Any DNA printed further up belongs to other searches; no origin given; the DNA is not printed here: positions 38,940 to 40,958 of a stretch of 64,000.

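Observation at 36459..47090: Megasynthase starts directly with a KS and has the PTM-synthase domain order plus an ER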

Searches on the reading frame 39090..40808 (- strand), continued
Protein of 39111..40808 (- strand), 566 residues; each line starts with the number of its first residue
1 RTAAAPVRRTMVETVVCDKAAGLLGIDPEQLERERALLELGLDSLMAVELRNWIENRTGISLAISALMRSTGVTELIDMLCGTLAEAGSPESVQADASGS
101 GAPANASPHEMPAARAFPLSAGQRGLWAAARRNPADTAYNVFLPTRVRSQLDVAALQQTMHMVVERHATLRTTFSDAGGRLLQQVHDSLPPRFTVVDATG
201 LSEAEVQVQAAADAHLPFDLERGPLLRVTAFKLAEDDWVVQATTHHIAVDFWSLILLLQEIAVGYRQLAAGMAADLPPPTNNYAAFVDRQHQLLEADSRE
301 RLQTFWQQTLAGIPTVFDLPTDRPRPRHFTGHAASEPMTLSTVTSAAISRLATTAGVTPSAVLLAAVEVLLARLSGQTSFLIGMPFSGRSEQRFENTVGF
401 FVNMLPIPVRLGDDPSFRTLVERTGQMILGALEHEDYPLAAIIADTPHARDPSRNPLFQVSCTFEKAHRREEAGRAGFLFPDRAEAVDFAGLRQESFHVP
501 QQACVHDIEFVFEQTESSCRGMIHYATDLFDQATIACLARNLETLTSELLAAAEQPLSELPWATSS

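Call 57: search_protein_representatives(protein=window:39111-40808:-)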
Query: 566 residues. Proteins with E-value up to 0.001 (for the whole library): 110102; up to 1e-10: 83671; up to 1e-30: 47011. The best 150 are listed.
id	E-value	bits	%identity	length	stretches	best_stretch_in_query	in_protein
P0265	0.0e+00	1406.4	34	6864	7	8-564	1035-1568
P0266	0.0e+00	1340.5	33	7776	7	7-563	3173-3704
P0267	0.0e+00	1265.4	33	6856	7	9-555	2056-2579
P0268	0.0e+00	1239.7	33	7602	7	16-562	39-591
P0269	0.0e+00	1191.1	33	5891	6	9-562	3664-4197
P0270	0.0e+00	1185.2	33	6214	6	5-564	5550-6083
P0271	0.0e+00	1159.6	31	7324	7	33-558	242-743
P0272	0.0e+00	1151.8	33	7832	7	8-563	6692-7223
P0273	0.0e+00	1140.5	32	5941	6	101-561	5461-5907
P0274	0.0e+00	1133.5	32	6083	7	9-546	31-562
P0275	0.0e+00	1128.3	35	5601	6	96-561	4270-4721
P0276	0.0e+00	1128.3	32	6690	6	28-565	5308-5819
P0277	0.0e+00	1127.3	32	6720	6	9-547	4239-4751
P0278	0.0e+00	1123.2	30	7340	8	109-551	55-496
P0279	0.0e+00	1119.9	32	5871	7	95-562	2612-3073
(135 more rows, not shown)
